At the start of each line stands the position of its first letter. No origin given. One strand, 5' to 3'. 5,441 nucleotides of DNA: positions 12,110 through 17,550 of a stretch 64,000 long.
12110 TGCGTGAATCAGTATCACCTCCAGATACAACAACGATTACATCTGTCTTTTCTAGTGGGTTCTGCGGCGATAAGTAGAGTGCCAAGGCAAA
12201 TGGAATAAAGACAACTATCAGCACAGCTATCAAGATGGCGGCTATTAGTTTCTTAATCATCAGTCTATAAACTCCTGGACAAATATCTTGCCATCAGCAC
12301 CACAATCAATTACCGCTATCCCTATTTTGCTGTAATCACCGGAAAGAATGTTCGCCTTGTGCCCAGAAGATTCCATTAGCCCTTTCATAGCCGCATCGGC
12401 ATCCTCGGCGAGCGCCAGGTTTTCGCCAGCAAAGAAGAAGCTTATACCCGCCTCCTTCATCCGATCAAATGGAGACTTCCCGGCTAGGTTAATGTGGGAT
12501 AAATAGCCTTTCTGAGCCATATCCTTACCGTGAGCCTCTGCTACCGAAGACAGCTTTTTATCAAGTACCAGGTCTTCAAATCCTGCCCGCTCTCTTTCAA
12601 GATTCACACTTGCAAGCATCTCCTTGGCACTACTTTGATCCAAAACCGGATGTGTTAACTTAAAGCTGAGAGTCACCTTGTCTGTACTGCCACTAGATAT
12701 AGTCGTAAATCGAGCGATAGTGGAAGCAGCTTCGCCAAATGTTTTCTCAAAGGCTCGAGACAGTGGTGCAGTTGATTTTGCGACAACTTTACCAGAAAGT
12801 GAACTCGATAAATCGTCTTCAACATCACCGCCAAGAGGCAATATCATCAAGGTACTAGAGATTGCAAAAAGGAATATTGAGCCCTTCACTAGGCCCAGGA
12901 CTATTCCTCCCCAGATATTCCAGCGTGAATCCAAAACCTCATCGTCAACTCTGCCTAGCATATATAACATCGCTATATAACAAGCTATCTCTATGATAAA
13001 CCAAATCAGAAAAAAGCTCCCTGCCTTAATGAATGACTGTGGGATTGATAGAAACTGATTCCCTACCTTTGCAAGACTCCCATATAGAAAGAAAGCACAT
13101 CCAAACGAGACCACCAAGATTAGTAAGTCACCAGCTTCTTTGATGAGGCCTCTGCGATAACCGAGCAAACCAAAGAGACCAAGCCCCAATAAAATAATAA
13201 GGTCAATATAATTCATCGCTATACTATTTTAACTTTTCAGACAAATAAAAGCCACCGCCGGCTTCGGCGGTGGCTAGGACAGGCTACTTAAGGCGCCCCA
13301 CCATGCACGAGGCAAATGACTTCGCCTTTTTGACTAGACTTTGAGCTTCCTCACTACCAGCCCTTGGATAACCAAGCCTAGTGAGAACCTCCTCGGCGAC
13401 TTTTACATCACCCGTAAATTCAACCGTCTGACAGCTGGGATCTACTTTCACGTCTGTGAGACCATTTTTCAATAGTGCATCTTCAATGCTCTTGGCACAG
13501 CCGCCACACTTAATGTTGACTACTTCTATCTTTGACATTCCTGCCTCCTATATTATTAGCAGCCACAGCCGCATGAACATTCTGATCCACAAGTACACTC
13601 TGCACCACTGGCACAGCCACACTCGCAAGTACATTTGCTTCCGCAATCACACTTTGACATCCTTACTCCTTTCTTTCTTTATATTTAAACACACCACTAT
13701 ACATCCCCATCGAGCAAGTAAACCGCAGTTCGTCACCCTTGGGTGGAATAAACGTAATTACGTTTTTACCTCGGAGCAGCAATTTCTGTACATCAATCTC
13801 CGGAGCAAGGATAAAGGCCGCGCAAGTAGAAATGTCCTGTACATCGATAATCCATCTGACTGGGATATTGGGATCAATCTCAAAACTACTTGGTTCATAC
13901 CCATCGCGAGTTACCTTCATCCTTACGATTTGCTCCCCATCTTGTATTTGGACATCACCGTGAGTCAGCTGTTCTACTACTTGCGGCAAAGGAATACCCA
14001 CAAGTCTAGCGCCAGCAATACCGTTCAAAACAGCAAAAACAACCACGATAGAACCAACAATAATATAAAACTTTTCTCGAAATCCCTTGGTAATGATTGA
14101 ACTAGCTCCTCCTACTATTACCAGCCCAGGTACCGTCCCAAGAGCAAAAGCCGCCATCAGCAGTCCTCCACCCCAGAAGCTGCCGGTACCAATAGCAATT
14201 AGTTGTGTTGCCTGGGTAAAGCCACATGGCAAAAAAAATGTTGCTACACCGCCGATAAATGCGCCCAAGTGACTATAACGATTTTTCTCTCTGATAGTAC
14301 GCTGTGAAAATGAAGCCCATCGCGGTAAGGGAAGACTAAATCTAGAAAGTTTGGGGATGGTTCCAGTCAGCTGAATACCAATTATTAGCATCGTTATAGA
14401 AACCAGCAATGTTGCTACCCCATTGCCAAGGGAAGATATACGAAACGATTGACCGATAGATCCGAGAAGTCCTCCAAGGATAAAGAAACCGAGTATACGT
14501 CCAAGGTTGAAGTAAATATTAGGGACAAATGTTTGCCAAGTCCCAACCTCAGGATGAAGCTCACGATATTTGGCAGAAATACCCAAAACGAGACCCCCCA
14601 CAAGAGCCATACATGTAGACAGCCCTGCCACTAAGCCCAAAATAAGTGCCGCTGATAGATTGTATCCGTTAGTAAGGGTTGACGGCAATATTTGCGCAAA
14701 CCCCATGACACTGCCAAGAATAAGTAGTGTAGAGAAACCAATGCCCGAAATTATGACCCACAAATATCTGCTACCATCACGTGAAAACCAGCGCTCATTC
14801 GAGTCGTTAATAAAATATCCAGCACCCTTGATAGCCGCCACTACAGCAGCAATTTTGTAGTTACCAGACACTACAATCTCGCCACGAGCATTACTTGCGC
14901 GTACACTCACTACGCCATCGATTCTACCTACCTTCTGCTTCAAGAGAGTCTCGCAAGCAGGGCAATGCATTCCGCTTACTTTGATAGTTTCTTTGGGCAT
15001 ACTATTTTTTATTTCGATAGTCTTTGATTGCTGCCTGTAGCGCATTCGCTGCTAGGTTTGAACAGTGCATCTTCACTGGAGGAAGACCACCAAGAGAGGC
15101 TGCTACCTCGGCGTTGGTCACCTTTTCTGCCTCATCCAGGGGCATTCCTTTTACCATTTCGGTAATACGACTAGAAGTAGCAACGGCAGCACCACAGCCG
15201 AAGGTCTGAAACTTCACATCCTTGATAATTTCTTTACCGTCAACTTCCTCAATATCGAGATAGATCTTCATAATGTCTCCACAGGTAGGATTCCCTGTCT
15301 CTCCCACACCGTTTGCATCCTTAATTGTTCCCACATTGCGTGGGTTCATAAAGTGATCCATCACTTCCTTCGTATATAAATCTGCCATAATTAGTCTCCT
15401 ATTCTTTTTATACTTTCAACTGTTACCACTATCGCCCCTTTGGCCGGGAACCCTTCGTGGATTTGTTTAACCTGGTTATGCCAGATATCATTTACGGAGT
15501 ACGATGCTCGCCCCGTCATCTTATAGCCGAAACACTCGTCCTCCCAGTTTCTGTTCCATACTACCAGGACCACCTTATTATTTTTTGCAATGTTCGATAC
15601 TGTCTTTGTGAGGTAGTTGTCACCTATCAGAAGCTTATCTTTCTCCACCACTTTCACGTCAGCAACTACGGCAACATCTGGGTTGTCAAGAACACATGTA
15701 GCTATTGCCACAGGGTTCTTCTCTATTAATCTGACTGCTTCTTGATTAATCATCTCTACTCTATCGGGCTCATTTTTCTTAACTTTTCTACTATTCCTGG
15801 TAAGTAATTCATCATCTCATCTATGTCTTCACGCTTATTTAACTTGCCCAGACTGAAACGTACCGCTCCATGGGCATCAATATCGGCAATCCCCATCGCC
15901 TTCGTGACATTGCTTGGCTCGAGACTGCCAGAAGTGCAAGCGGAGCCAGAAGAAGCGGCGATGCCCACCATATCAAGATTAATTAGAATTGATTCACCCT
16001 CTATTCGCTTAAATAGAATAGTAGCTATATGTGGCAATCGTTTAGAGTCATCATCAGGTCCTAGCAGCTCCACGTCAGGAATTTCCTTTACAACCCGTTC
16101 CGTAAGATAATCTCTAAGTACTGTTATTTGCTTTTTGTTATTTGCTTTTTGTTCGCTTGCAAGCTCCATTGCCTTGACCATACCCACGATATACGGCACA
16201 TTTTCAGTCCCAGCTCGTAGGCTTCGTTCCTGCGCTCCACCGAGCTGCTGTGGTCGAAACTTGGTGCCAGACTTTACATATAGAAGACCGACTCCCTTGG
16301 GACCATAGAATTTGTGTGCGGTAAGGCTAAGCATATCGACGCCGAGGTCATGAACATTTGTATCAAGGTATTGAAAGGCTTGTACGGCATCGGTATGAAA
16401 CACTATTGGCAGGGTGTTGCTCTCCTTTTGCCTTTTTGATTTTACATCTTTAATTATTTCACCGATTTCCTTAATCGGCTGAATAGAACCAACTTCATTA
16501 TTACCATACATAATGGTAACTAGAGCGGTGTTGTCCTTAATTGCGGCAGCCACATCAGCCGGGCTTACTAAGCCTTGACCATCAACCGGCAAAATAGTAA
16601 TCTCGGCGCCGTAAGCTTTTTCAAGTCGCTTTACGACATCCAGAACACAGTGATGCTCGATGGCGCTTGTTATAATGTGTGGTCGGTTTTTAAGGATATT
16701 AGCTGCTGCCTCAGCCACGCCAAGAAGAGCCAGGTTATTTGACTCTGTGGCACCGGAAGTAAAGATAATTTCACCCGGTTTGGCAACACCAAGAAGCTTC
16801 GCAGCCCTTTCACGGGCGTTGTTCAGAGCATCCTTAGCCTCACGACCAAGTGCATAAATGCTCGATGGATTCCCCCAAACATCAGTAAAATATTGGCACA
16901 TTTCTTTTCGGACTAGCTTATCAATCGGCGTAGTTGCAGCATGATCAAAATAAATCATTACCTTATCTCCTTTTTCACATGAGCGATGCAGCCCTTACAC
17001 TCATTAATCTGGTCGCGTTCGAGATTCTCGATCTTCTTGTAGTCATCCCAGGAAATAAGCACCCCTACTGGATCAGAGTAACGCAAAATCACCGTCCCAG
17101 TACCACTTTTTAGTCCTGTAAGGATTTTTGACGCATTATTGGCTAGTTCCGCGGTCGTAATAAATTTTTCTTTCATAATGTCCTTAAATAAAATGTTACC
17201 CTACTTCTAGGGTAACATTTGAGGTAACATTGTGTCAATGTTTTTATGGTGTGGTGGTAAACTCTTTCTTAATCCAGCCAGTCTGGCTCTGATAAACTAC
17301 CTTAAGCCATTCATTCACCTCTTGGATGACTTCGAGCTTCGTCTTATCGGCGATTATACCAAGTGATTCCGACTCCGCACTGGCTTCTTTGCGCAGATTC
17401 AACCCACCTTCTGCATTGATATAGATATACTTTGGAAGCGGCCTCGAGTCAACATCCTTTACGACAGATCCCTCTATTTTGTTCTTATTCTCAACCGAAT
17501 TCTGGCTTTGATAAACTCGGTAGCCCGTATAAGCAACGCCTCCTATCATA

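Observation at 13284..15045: Unannotated 34-aa cysteine-rich (metallothionein-like) peptide between two HMA-domain genes, coupled to iscS/iscU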

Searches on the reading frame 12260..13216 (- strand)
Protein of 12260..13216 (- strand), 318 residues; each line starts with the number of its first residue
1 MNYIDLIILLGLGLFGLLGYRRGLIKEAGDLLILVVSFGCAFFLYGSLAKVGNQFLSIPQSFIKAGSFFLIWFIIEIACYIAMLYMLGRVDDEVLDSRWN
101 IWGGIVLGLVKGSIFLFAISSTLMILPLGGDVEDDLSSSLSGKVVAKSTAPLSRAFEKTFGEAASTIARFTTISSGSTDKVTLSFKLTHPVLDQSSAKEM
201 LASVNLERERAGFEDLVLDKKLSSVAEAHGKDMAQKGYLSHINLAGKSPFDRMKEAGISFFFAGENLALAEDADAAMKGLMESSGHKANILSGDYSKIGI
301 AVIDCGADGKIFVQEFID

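Call 3: search_protein_families(library=pfam, proteins=[window:12260-13216:-], max_evalue=0.01)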
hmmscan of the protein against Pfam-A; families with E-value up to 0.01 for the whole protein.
window:12260-13216:- (318 aa): 3 families
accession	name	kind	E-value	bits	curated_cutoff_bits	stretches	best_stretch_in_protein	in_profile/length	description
PF00188.32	CAP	-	8.1e-16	59.4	21.1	1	202-316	2-117/117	Cysteine-rich secretory protein family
PF02674.22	Colicin_V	-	6.1e-15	55.9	29.3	1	4-144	1-138/144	Colicin V production protein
PF13937.11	DUF4212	-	0.0087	16.9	30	0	34-82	20-67/79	Domain of unknown function (DUF4212)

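Call 32: find_homologous_proteins(query=window:12260-13216:-, max_evalue=1e-30)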
Query window:12260-13216:- (318 aa): 272 proteins with E <= 1e-30 among 7605 candidates; the best 120 are listed.
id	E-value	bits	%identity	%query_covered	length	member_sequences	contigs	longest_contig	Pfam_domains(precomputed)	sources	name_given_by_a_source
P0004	3.7e-200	681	100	100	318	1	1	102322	PF00188.33,PF02674.23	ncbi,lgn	-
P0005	1.1e-116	407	59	100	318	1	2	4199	PF00188.33,PF02674.23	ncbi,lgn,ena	-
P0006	2.1e-105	370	54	100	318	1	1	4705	PF00188.33,PF02674.23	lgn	-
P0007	4.6e-105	369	55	100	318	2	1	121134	PF00188.33,PF02674.23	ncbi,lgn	-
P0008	3.9e-95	336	51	100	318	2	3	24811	PF00188.33,PF02674.23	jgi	jgi:uncharacterized protein YkwD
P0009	2.9e-86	307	55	82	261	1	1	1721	PF00188.33,PF02674.23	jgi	jgi:uncharacterized protein YkwD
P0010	1.2e-79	286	43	95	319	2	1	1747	PF00188.33,PF02674.23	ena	-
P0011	6.6e-71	257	42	100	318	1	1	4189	PF00188.33,PF02674.23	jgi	-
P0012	8.7e-66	240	40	100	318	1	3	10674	PF00188.33,PF02674.23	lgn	-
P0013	9.8e-66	240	41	100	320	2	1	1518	PF00188.33,PF02674.23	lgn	-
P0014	7.5e-64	234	40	100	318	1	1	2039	PF00188.33,PF02674.23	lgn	-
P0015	4.3e-62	228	40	100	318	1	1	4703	PF00188.33,PF02674.23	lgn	-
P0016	1.0e-59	220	38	100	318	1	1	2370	PF00188.33,PF02674.23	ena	-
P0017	2.5e-59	219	39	100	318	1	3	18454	PF00188.33,PF02674.23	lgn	-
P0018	1.4e-58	216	37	100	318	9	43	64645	PF00188.33,PF02674.23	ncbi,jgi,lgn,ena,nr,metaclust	ncbi:hypothetical protein COX95_03320 [bacterium CG_4_10_14_0_2_um_filter_33_32]|nr:MAG: hypothetica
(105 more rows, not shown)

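Call 33: find_encoding_contigs(protein=P0004, flank=5000, max_places=3)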
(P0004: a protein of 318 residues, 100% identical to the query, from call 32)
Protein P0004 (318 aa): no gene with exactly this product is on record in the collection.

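Call 34: find_encoding_contigs(protein=P0005, flank=6000, max_places=5)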
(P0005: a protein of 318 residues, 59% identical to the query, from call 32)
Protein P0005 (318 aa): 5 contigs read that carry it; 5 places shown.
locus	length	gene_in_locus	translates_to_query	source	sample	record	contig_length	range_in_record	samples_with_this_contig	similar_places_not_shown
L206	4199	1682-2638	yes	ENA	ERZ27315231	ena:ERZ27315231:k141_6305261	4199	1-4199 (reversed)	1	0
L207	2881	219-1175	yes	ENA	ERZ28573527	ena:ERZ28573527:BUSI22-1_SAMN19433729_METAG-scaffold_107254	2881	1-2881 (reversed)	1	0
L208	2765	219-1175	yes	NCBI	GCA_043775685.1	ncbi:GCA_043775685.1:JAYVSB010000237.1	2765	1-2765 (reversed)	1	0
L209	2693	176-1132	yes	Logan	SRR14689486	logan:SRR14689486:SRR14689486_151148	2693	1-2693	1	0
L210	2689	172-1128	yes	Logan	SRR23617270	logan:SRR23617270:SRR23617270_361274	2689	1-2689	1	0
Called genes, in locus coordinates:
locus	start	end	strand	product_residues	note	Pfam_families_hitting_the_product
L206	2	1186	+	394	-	?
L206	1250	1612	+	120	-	PF13473:Cupredoxin_1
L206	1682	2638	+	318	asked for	PF02674:Colicin_V, PF00188:CAP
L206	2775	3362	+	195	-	PF02698:DUF218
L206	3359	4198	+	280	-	?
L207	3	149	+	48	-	?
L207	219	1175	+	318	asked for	PF02674:Colicin_V, PF00188:CAP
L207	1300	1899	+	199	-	PF02698:DUF218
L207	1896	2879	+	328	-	?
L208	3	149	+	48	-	?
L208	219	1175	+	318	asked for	PF02674:Colicin_V, PF00188:CAP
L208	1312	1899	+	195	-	PF02698:DUF218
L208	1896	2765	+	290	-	?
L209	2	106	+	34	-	?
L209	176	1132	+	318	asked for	PF02674:Colicin_V, PF00188:CAP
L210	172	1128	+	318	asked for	PF02674:Colicin_V, PF00188:CAP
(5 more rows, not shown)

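Call 35: find_encoding_contigs(protein=P0006, flank=6000, max_places=5)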
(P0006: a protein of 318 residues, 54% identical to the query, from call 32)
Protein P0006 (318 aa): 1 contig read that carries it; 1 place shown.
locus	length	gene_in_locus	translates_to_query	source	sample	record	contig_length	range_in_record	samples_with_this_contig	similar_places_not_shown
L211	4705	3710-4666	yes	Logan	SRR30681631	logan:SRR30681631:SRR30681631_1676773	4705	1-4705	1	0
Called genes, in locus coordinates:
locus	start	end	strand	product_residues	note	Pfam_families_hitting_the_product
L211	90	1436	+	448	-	PF00403:HMA, PF13386:DsbD_2, PF13473:Cupredoxin_1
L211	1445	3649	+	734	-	PF00403:HMA, PF00122:E1-E2_ATPase, PF00702:Hydrolase, PF08282:Hydrolase_3 (faint)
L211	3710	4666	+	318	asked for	PF02674:Colicin_V, PF00188:CAP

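Call 36: find_encoding_contigs(protein=P0007, flank=6000, max_places=5)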
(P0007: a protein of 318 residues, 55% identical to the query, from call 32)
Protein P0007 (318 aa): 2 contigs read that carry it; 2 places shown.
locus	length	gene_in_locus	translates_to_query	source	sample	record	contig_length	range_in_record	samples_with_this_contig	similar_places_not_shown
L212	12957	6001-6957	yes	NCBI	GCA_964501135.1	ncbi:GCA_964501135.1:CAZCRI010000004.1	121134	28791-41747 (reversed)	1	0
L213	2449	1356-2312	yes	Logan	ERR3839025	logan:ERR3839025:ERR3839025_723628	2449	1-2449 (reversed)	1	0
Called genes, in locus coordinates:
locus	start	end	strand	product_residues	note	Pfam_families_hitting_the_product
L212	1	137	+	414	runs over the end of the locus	PF07690:MFS_1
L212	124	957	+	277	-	PF01026:TatD_DNase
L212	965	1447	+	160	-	PF06347:SH3_4 (weak), PF08239:SH3_3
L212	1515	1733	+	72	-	-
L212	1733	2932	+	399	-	PF00266:Aminotran_5, PF01212:Beta_elim_lyase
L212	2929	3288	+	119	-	PF01243:PNPOx_N (weak)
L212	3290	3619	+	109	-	-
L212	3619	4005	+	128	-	PF01592:NifU_N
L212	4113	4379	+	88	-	PF02583:Trns_repr_metal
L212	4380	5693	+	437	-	PF00403:HMA, PF13386:DsbD_2, PF13473:Cupredoxin_1 (weak)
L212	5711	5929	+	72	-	-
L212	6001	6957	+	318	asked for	PF02674:Colicin_V, PF00188:CAP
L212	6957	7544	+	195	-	PF02698:DUF218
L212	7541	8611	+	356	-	PF02540:NAD_synthase (weak), PF03054:tRNA_Me_trans, PF20259:tRNA_Me_trans_M, PF20258:tRNA_Me_trans_C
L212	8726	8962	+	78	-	-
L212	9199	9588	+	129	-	-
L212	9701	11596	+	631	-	PF01411:tRNA-synt_2c, PF07973:tRNA_SAD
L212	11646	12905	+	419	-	PF06723:MreB_Mbl, PF00012:HSP70 (weak), PF06277:EutA (weak), PF14450:FtsA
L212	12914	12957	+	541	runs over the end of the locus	PF04865:Baseplate_J (weak)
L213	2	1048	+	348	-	?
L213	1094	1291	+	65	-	-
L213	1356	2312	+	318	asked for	PF02674:Colicin_V, PF00188:CAP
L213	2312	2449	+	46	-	?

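Call 39: find_encoding_contigs(protein=P0008, flank=6000, max_places=4)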
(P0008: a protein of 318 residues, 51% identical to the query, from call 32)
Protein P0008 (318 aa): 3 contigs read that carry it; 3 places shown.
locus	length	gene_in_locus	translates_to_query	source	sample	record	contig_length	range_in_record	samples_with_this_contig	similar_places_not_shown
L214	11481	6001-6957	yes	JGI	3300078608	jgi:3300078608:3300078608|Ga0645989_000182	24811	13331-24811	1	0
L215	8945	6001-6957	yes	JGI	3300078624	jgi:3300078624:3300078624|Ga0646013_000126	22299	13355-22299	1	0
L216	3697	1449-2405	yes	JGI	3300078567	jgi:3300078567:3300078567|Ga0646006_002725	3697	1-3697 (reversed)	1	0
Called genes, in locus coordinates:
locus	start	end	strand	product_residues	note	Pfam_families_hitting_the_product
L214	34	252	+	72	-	-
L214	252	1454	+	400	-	PF00266:Aminotran_5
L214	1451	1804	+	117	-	PF01243:PNPOx_N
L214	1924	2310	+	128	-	PF01592:NifU_N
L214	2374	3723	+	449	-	PF00403:HMA, PF13386:DsbD_2, PF13473:Cupredoxin_1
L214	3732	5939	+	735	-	PF00403:HMA, PF00122:E1-E2_ATPase, PF00702:Hydrolase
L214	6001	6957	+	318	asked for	PF02674:Colicin_V, PF00188:CAP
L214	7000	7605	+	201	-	PF02698:DUF218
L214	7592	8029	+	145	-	-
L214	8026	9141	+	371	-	PF02540:NAD_synthase (weak), PF03054:tRNA_Me_trans, PF20259:tRNA_Me_trans_M, PF20258:tRNA_Me_trans_C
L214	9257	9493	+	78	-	-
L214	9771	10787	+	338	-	PF04055:Radical_SAM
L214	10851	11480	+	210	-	?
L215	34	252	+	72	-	-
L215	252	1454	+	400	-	PF00266:Aminotran_5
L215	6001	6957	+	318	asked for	PF02674:Colicin_V, PF00188:CAP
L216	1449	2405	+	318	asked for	PF02674:Colicin_V, PF00188:CAP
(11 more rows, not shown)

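Call 40: find_encoding_contigs(protein=P0012, flank=6000, max_places=4)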
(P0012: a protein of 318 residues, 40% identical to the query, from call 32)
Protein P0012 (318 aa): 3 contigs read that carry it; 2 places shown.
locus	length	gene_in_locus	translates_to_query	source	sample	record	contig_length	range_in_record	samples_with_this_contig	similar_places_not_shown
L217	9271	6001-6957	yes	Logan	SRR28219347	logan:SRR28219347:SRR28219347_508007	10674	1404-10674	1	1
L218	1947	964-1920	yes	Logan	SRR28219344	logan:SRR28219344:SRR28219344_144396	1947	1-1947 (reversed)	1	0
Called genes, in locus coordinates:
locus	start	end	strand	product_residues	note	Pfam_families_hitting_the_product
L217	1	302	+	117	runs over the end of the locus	PF12643:MazG-like (weak)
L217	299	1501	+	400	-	PF00266:Aminotran_5, PF01212:Beta_elim_lyase (weak)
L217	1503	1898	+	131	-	PF01592:NifU_N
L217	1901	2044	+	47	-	-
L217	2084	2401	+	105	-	PF02583:Trns_repr_metal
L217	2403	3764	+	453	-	PF00403:HMA, PF13386:DsbD_2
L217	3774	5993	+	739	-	PF00403:HMA, PF00122:E1-E2_ATPase, PF00702:Hydrolase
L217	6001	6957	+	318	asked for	PF02674:Colicin_V, PF00188:CAP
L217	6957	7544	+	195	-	PF02698:DUF218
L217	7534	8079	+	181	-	PF01569:PAP2, PF14378:PAP2_3 (weak)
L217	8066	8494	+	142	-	-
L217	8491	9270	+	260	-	?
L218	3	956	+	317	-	?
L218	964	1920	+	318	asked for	PF02674:Colicin_V, PF00188:CAP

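Call 41: find_encoding_contigs(protein=P0015, flank=6000, max_places=4)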
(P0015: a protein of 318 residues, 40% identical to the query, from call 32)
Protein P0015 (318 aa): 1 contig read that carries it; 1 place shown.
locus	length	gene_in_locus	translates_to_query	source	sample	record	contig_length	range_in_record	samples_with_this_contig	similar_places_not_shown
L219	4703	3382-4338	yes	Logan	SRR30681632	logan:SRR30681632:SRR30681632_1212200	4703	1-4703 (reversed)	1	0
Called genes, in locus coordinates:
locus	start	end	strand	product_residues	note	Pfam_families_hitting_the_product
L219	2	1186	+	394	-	?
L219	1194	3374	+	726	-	PF00403:HMA, PF00122:E1-E2_ATPase, PF00702:Hydrolase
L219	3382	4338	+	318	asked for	PF02674:Colicin_V, PF00188:CAP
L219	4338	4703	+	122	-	?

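Call 42: find_encoding_contigs(protein=P0011, flank=6000, max_places=4)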
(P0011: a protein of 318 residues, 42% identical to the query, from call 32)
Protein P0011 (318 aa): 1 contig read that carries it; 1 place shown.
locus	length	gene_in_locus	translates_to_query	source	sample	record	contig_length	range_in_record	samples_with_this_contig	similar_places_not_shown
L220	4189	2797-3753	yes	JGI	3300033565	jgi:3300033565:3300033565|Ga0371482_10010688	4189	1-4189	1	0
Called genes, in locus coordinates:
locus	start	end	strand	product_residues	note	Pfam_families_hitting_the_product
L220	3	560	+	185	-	?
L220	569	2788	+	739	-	PF00403:HMA, PF12710:HAD (faint), PF00122:E1-E2_ATPase, PF00702:Hydrolase, PF08282:Hydrolase_3 (faint)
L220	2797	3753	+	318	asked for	PF02674:Colicin_V, PF00188:CAP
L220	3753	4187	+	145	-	?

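Call 78: search_protein_families(library=pfam, proteins=[L212:3290-3619:+, L206:1250-1612:+, L217:1901-2044:+], max_evalue=0.01)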
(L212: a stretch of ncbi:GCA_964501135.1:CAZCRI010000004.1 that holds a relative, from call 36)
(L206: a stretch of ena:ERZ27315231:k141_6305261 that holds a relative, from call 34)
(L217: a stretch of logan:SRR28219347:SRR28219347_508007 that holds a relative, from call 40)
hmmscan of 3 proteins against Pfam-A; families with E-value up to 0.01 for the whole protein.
L212:3290-3619:+ (109 aa): 1 family
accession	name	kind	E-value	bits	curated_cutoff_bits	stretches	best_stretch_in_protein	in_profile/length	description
PF03819.22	MazG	-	0.0019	18.9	22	1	64-101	26-67/74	MazG nucleotide pyrophosphohydrolase domain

L206:1250-1612:+ (120 aa): 1 family
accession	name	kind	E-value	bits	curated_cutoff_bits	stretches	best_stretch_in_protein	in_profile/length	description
PF13473.12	Cupredoxin_1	-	1.8e-16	60.4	27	1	16-119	7-104/104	Cupredoxin-like domain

L217:1901-2044:+ (47 aa): 0 families

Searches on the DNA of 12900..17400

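Call 70: search_rna_families(source=window, start=12900, end=17400, threshold=evalue, max_evalue=1)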
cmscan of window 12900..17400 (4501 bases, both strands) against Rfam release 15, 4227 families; matches with E-value up to 1: 0.
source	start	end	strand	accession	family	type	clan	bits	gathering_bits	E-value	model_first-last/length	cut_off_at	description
